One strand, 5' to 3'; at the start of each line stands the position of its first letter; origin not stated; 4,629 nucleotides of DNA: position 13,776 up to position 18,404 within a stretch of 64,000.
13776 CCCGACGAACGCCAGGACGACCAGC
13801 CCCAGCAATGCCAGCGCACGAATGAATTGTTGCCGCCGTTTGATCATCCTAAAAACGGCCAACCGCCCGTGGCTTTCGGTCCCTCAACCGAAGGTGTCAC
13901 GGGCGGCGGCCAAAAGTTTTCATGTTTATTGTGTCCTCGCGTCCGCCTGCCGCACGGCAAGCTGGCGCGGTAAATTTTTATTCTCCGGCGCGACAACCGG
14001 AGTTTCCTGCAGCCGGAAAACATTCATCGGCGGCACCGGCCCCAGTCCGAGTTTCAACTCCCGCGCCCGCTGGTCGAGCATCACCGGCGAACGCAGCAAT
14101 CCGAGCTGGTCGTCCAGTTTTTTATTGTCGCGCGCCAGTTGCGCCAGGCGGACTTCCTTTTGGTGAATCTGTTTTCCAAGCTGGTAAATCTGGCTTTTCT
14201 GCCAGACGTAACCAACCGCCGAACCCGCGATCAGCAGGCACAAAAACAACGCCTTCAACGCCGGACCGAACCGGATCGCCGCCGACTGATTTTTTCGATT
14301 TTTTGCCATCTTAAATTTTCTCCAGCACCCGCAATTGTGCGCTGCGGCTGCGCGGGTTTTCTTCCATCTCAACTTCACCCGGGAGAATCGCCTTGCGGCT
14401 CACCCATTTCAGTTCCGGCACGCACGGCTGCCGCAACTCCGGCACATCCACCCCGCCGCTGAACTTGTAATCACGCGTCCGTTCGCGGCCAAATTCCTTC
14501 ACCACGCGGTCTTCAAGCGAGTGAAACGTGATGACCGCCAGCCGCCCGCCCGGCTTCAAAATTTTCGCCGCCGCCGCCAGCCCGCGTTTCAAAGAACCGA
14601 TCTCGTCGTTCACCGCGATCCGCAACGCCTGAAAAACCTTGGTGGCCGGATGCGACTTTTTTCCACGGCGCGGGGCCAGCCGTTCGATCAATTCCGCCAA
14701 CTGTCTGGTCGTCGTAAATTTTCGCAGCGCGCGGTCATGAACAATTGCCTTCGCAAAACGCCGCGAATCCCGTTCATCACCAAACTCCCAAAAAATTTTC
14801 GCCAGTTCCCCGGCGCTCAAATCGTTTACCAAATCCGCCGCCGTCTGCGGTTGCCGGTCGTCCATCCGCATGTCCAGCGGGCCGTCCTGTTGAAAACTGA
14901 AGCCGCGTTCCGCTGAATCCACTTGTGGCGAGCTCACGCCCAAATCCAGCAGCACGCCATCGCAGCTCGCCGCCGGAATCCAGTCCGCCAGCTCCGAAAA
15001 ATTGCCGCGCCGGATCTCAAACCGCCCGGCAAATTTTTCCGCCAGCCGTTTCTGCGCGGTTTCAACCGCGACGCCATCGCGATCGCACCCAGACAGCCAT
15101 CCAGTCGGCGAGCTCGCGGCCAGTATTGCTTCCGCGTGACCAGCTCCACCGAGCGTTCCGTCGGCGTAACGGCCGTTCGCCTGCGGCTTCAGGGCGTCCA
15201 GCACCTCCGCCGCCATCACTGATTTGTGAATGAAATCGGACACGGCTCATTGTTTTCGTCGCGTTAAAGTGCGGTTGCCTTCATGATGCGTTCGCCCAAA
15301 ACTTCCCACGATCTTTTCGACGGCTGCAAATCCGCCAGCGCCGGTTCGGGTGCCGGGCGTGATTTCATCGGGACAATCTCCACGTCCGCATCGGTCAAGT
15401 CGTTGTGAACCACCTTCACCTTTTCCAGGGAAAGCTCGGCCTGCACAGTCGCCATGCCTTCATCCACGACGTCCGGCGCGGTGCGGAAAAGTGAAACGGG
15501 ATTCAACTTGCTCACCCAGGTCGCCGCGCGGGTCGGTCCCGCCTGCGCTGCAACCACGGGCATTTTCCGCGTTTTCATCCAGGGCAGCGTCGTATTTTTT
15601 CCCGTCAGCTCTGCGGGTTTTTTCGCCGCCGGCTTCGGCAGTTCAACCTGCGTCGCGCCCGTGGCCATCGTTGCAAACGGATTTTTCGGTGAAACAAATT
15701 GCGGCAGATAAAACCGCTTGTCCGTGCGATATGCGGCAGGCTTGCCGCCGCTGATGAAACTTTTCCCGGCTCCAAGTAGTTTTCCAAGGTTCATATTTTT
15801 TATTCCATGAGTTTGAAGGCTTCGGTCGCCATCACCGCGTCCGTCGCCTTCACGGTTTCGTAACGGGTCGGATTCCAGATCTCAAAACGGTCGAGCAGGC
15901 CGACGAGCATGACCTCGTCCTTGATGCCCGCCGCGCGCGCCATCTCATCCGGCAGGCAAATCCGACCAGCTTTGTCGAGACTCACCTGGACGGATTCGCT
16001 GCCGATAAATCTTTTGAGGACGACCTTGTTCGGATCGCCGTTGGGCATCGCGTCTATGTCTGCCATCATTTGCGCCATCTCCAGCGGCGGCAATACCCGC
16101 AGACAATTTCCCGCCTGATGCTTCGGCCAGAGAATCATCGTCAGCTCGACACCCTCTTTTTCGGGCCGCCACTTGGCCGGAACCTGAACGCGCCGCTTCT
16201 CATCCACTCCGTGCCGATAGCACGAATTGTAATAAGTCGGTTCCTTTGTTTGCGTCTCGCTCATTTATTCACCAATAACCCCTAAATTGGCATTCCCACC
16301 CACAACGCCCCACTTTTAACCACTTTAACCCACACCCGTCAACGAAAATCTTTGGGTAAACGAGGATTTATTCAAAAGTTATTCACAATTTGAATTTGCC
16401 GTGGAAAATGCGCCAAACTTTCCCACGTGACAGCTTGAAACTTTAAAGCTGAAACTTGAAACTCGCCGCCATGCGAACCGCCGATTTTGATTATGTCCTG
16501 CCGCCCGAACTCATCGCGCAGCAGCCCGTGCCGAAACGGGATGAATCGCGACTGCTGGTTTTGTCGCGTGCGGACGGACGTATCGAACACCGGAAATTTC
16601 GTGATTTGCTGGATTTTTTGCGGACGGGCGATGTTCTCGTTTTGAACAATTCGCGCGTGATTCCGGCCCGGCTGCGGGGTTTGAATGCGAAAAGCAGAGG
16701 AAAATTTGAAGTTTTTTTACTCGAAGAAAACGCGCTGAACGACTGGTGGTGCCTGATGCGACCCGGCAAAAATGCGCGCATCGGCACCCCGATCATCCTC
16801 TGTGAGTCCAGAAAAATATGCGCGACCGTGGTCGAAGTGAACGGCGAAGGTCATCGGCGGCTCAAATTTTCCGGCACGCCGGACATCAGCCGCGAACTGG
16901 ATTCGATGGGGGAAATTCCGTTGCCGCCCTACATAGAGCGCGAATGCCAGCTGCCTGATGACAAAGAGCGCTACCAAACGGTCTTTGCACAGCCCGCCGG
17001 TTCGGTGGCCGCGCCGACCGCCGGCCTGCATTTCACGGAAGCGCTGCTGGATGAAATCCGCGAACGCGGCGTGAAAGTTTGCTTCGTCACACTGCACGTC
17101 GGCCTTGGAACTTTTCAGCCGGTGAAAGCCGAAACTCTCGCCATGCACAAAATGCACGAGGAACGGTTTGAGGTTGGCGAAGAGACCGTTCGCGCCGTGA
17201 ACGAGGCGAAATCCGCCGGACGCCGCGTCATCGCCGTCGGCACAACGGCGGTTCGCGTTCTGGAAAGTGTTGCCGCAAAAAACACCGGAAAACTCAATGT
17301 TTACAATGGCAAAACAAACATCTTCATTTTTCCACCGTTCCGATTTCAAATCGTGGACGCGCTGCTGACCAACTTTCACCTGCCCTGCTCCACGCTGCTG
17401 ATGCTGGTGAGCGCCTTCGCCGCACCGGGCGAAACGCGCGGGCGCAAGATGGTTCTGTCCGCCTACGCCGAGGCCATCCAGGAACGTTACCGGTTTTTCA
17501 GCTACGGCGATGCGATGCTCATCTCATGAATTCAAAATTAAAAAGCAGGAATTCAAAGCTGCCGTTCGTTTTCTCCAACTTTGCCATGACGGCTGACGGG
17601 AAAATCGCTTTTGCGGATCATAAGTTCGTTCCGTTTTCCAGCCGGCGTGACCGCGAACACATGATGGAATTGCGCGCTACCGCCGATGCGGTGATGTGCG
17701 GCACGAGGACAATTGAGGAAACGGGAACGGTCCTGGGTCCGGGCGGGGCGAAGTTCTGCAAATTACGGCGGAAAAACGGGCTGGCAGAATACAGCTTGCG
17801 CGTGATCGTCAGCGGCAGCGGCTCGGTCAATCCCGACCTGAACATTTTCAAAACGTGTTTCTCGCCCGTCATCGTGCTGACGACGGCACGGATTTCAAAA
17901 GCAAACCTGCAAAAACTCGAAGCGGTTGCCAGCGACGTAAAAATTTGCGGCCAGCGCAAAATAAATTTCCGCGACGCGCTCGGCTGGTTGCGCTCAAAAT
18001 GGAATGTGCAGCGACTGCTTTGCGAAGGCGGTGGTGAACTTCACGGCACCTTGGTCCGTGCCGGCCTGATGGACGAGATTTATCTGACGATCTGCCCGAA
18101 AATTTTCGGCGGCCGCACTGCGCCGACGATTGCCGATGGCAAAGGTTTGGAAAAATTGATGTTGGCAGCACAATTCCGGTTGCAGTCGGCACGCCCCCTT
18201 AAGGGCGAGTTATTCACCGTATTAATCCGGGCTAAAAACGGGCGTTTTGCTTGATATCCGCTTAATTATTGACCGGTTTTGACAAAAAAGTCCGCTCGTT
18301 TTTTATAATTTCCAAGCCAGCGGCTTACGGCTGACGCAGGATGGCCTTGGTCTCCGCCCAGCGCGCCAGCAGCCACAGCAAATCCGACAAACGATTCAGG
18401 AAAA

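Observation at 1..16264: dcw cluster lacks murE, murD and murC. Their slots are taken by a SIMPL-like protein, a small ORF plus a LysM protein, and nothing.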

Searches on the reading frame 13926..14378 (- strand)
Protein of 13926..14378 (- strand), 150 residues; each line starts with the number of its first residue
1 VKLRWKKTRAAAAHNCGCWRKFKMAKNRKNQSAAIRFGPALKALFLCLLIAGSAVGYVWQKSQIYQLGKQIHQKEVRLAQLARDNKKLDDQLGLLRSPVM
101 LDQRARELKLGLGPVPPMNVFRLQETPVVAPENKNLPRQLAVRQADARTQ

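Call 3: search_protein_families(library=pfam, proteins=[window:13926-14378:-])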
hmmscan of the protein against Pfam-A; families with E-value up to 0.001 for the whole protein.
window:13926-14378:- (150 aa): 1 family
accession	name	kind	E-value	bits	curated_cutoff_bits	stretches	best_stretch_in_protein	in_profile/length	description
PF04977.20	DivIC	-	9.2e-08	32.2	28.9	1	46-109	1-66/80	Septum formation initiator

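Call 7: search_protein_families(library=ncbifam, proteins=[window:13926-14378:-], max_evalue=0.01)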
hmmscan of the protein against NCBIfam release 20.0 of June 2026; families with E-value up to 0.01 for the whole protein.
window:13926-14378:- (150 aa): 2 families
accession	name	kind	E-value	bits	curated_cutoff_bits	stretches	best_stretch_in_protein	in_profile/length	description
NF053549.1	FtsL_Actino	equivalog_domain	4.4e-05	23.3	55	1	43-110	4-71/83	cell division protein FtsL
TIGR02209.1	ftsL_broad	equivalog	0.00037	20.4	42.45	1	44-108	6-70/85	cell division protein FtsL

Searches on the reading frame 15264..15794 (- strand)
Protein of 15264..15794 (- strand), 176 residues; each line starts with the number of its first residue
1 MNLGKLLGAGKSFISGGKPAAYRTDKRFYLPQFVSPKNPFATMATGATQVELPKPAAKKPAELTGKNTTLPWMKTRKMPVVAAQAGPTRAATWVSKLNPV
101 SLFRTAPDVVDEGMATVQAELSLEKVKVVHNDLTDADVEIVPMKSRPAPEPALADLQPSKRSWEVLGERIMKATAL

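Call 3: search_protein_families(library=pfam, proteins=[window:15264-15794:-])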
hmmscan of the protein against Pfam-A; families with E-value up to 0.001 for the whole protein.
window:15264-15794:- (176 aa): 0 families

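Call 7: search_protein_families(library=ncbifam, proteins=[window:15264-15794:-], max_evalue=0.01)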
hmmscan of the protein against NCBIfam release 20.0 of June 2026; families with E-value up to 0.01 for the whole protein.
window:15264-15794:- (176 aa): 0 families

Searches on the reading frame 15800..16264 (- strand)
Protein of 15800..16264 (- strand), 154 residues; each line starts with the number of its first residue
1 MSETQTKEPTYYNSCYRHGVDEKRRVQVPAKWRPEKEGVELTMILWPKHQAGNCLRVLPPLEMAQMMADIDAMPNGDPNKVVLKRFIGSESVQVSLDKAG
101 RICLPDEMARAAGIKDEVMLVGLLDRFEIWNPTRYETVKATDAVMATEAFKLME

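Call 3: search_protein_families(library=pfam, proteins=[window:15800-16264:-])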
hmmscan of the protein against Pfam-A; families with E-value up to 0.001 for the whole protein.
window:15800-16264:- (154 aa): 1 family
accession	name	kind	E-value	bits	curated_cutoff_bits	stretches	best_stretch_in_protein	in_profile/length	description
PF02381.23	MraZ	-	2.4e-14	53.5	23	1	90-144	4-58/72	MraZ protein, putative antitoxin-like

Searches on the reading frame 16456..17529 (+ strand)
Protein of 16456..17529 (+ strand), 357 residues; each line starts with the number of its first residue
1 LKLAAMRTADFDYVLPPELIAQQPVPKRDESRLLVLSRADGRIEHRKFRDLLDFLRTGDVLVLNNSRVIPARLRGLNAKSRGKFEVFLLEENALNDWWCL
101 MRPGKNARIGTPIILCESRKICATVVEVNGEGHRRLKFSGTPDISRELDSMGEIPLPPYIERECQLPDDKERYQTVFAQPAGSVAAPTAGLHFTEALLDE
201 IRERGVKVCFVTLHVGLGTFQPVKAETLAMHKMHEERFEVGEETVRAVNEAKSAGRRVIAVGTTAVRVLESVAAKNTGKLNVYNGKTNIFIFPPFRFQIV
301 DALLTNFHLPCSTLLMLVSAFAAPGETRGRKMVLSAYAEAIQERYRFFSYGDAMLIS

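Call 69: search_protein_families(library=ncbifam, proteins=[window:16456-17529:+], max_evalue=0.00001)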
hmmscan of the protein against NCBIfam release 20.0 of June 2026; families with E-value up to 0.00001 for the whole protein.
window:16456-17529:+ (357 aa): 3 families
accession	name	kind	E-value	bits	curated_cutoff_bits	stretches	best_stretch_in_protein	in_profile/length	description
NF001140.0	PRK00147.1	equivalog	6.3e-138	459.4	324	1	6-357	1-343/346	tRNA preQ1(34) S-adenosylmethionine ribosyltransferase-isomerase QueA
TIGR00113.1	queA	equivalog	4.7e-119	397.4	267.45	1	6-356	2-344/345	tRNA preQ1(34) S-adenosylmethionine ribosyltransferase-isomerase QueA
NF002398.0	PRK01424.1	equivalog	6e-86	288.9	588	2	168-356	182-362/366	tRNA preQ1(34) S-adenosylmethionine ribosyltransferase-isomerase QueA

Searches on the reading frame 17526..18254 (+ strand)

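Call 69: search_protein_families(library=ncbifam, proteins=[window:17526-18254:+], max_evalue=0.00001)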
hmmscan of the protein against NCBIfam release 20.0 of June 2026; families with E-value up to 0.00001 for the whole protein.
window:17526-18254:+ (242 aa): 7 families
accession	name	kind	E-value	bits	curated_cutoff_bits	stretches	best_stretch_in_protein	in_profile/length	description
TIGR00227.1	ribD_Cterm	domain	4.1e-36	124.5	150.15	1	12-223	2-204/216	riboflavin-specific deaminase C-terminal domain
TIGR01508.1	rib_reduct_arch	equivalog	1.9e-35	122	186.45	1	13-220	1-195/210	2,5-diamino-6-(ribosylamino)-4(3H)-pyrimidinone 5'-phosphate reductase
TIGR00326.1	eubact_ribD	equivalog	1.7e-21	76.8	156.35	1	5-223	133-334/343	bifunctional diaminohydroxyphosphoribosylaminopyrimidine deaminase/5-amino-6-(5-phosphoribosylamino)uracil reductase RibD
NF010663.0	PRK14059.1-1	equivalog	1.9e-20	73.3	184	1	18-202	33-219/253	pyrimidine reductase family protein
NF010664.0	PRK14059.1-2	equivalog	4.1e-20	72.5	226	1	18-220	42-243/257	pyrimidine reductase family protein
NF010665.0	PRK14059.1-4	equivalog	1.4e-16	60.5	274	1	15-207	43-234/260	pyrimidine reductase family protein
NF008052.0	PRK10786.1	equivalog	4.9e-11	41.9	500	1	5-228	139-359/367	bifunctional diaminohydroxyphosphoribosylaminopyrimidine deaminase/5-amino-6-(5-phosphoribosylamino)uracil reductase RibD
